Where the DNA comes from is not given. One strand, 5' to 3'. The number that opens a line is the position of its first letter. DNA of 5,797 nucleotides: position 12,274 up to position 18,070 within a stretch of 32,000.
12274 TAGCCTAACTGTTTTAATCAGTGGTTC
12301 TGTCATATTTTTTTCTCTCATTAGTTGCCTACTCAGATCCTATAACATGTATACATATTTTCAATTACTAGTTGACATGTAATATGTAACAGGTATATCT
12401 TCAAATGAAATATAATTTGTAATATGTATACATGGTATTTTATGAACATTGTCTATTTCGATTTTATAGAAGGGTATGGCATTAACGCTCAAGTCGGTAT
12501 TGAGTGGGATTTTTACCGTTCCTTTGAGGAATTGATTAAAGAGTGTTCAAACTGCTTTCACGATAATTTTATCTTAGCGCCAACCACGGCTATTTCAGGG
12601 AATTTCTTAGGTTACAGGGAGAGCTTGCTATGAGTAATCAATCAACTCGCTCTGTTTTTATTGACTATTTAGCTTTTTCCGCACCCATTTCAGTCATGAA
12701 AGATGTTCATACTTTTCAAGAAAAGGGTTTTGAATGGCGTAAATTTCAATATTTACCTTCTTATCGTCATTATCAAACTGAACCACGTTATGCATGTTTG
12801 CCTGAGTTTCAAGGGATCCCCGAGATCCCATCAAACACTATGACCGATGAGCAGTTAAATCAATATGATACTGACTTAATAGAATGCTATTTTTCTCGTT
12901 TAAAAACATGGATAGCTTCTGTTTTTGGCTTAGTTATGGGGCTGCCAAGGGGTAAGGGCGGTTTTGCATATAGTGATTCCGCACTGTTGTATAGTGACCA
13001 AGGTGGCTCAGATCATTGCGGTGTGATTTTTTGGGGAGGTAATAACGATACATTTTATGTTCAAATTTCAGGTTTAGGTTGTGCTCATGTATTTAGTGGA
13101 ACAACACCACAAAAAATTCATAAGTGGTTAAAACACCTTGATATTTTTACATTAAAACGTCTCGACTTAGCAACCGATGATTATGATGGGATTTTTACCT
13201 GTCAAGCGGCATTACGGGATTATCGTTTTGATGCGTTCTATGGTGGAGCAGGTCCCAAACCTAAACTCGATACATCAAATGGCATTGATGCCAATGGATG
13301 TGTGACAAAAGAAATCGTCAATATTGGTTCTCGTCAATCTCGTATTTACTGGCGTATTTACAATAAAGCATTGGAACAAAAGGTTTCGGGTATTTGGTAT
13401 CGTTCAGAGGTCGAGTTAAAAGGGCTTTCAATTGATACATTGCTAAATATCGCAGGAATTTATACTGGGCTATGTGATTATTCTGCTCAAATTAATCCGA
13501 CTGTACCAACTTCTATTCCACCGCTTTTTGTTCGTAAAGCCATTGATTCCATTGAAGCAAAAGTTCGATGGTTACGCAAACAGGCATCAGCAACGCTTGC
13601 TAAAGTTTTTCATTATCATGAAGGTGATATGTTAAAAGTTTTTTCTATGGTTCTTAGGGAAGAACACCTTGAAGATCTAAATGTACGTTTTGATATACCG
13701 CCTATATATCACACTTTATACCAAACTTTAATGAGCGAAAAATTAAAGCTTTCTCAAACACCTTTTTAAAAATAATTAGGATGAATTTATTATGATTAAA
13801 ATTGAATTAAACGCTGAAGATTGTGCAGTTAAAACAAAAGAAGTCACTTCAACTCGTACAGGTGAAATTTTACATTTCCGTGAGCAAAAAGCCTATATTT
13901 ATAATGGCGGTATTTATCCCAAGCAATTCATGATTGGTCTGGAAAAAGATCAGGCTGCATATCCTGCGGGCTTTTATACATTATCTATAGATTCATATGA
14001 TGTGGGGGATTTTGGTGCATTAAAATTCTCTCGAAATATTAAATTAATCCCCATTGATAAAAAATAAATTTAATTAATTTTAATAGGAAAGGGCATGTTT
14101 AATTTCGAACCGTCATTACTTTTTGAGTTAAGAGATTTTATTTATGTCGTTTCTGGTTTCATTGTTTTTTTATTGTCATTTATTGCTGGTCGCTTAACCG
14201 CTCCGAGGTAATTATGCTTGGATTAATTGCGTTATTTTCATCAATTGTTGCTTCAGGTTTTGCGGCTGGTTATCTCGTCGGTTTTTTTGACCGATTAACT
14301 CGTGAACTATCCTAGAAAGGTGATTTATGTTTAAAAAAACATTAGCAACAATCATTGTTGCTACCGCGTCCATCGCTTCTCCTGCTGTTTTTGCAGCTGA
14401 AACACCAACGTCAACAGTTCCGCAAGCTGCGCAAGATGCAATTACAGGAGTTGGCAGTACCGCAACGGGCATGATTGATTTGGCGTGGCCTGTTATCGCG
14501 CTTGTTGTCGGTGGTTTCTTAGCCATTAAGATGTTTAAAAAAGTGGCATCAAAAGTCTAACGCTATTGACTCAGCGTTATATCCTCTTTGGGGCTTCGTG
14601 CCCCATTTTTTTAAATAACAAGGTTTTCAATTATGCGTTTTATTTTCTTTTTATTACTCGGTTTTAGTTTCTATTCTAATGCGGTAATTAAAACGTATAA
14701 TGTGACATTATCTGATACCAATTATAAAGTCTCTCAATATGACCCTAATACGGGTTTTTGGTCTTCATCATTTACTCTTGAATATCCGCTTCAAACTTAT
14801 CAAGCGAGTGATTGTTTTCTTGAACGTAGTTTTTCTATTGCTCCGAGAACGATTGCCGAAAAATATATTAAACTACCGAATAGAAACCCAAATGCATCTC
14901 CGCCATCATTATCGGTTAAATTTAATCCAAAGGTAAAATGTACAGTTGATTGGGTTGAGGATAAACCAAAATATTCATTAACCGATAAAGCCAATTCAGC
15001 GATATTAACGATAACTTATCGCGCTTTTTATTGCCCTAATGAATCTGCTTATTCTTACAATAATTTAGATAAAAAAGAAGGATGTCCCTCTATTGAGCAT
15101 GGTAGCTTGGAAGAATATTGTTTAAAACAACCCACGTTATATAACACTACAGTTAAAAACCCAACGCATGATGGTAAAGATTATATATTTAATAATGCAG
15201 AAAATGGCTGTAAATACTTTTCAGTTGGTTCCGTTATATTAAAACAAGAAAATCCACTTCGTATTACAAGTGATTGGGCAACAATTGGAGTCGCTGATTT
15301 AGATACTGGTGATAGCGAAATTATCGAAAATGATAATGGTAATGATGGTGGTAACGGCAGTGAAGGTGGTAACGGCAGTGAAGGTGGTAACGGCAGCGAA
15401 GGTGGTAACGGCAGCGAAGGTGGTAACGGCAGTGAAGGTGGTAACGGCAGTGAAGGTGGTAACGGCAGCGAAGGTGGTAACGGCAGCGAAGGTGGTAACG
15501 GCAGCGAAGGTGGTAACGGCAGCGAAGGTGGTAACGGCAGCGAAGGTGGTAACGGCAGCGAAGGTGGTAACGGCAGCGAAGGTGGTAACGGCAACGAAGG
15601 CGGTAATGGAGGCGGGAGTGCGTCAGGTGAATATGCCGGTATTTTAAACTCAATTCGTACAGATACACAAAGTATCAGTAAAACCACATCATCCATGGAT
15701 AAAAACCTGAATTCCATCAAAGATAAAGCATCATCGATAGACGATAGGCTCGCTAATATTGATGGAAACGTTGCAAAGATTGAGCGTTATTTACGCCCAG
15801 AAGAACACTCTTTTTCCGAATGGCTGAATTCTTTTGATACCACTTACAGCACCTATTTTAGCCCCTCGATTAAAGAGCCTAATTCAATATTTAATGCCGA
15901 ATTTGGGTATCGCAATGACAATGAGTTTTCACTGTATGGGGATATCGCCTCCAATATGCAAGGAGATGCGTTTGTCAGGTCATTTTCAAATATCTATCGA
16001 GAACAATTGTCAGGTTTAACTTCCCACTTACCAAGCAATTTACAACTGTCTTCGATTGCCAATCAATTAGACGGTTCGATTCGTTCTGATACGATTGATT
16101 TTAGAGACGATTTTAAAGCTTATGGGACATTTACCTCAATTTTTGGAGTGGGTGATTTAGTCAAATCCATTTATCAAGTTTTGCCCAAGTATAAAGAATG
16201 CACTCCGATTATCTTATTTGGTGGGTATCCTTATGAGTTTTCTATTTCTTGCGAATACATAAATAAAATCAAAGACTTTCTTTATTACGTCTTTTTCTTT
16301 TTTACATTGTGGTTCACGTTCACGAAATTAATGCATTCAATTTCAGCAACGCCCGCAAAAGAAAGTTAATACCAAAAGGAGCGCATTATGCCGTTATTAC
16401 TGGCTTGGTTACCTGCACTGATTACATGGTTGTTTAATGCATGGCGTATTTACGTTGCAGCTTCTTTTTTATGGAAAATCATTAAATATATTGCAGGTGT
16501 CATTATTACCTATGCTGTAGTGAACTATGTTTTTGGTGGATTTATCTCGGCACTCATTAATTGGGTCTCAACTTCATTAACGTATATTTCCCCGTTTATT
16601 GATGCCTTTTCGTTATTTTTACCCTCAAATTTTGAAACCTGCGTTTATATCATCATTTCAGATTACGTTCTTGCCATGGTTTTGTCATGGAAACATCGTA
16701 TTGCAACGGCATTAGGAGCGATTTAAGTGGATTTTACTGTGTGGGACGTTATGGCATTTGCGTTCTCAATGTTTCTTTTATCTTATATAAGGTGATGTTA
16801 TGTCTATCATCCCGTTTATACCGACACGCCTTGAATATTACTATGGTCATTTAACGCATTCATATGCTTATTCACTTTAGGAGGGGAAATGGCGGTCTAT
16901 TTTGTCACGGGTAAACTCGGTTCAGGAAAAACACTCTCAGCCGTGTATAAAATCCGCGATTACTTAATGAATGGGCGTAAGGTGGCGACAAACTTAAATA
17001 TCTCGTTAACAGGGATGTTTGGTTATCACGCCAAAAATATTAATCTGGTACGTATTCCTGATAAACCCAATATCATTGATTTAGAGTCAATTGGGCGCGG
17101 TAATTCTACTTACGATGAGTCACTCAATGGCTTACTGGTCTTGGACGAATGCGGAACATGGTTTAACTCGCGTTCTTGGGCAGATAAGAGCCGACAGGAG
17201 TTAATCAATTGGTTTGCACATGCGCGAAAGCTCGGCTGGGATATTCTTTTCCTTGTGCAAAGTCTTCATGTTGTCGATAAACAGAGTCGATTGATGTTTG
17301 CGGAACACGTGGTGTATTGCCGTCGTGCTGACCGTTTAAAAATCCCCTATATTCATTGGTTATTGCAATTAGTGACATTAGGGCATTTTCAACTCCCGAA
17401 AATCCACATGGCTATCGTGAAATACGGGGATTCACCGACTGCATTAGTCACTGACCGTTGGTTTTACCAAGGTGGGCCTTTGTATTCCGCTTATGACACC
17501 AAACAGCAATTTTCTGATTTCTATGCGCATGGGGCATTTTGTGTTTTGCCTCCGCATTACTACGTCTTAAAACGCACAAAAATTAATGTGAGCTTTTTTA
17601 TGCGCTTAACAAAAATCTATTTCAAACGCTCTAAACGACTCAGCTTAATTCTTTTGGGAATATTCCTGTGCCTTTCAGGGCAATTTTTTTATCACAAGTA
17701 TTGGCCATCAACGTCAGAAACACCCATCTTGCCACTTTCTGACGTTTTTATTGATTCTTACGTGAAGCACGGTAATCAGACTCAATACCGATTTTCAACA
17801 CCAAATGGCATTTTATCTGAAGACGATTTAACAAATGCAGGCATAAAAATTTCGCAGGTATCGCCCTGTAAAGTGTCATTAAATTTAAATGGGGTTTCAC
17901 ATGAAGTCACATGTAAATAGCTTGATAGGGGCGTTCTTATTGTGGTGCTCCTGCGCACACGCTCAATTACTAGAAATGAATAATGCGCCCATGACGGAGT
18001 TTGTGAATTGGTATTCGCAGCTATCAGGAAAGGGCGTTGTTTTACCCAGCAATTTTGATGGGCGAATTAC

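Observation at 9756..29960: Two identical 10,060-bp filamentous prophage copies in head-to-tail tandem at the chromosomal dif site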

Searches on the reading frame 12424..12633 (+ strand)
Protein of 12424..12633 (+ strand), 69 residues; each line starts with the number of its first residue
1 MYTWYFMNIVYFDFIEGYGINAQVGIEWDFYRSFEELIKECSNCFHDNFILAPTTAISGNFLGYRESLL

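Call 8: search_protein_families(library=pfam, max_evalue=0.01, proteins=[window:12424-12633:+])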
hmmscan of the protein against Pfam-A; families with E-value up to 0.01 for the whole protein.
window:12424-12633:+ (69 aa): 0 families

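Call 9: search_protein_families(library=phrogs, max_evalue=0.01, proteins=[window:12424-12633:+])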
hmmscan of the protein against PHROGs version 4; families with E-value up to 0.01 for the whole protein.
window:12424-12633:+ (69 aa): 1 family
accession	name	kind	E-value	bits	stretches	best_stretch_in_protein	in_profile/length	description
phrog_3104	-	unknown function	2.4e-07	31.8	1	7-49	3-47/69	-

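Call 11: search_protein_families(library=padloc, max_evalue=0.1, proteins=[window:12424-12633:+])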
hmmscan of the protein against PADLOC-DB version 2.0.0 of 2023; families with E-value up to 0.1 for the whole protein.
window:12424-12633:+ (69 aa): 0 families

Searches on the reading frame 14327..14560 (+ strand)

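Call 8: search_protein_families(library=pfam, max_evalue=0.01, proteins=[window:14327-14560:+])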
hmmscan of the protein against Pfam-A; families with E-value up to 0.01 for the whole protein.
window:14327-14560:+ (77 aa): 1 family
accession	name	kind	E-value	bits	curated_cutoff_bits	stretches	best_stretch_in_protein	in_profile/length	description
PF19199.5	Phage_coatGP8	-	1.8e-18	66.9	24.6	1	10-77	6-69/69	Phage major coat protein, Gp8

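Call 9: search_protein_families(library=phrogs, max_evalue=0.01, proteins=[window:14327-14560:+])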
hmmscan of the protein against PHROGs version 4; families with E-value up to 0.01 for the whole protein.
window:14327-14560:+ (77 aa): 1 family
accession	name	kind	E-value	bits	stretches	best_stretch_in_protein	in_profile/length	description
phrog_1646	-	head and packaging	1.9e-18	67.6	1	4-77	11-80/81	major coat protein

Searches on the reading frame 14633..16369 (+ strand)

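Call 8: search_protein_families(library=pfam, max_evalue=0.01, proteins=[window:14633-16369:+])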
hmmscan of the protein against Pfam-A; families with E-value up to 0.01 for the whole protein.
window:14633-16369:+ (578 aa): 0 families

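Call 9: search_protein_families(library=phrogs, max_evalue=0.01, proteins=[window:14633-16369:+])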
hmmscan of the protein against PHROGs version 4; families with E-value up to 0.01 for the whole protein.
window:14633-16369:+ (578 aa): 14 families
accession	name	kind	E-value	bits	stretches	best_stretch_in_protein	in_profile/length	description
phrog_22527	-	unknown function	7e-91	306.4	3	1-267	1-257/476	-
phrog_5073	-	tail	1.8e-15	58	1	184-366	224-402/519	tail fiber protein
phrog_4150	-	head and packaging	9.7e-08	32.4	2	515-567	370-422/430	virion structural protein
phrog_8745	-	tail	1.2e-07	30.4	1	234-332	1381-1479/1803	tail fiber protein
phrog_8482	-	head and packaging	2.1e-07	31.3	1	512-567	361-419/424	attachment protein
phrog_366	-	tail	2.7e-07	31.4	1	225-357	292-407/474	tail fiber protein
phrog_10990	-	unknown function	1.7e-06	29.1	1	515-567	140-192/200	-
phrog_26246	-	tail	0.0013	19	1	232-366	106-256/329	tail protein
phrog_6320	-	tail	0.0017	18.2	1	235-326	121-212/745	tail fiber protein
phrog_1806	-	tail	0.0021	18.4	1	234-327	125-216/276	collagen like minor tail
phrog_819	-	tail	0.0024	17.1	1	233-326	499-592/1024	tail protein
phrog_6376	-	unknown function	0.0041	17.8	1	338-403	30-95/229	-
phrog_2990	-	unknown function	0.0049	18.1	1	338-396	42-100/133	-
phrog_5553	-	unknown function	0.006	17.8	0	338-384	16-62/114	-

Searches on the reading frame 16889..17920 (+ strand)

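Call 8: search_protein_families(library=pfam, max_evalue=0.01, proteins=[window:16889-17920:+])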
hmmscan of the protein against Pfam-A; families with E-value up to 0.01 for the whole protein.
window:16889-17920:+ (343 aa): 1 family
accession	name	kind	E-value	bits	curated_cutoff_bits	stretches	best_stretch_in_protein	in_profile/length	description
PF05707.18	Zot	-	3.1e-34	118.6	20.3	1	2-182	1-194/197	Zonular occludens toxin (Zot)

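Call 9: search_protein_families(library=phrogs, max_evalue=0.01, proteins=[window:16889-17920:+])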
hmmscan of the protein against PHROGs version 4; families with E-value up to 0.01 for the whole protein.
window:16889-17920:+ (343 aa): 6 families
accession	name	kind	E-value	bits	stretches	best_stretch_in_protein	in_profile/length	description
phrog_1675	-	head and packaging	7.6e-133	444.3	1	1-342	1-353/353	morphogenesis (protein I of M13)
phrog_25505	-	unknown function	1.1e-41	143.8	1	197-342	1-157/158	-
phrog_197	-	moron, auxiliary metabolic gene and host takeover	8.9e-21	75.8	1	1-148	26-168/486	Zot-like toxin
phrog_20922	-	head and packaging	7.4e-08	32.7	1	5-157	5-154/318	head morphogenesis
phrog_11271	-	head and packaging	8e-08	33.3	1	1-132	1-138/145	head morphogenesis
phrog_1041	-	moron, auxiliary metabolic gene and host takeover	4.4e-05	24.1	0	291-343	320-377/420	CTXphi Zot-like toxin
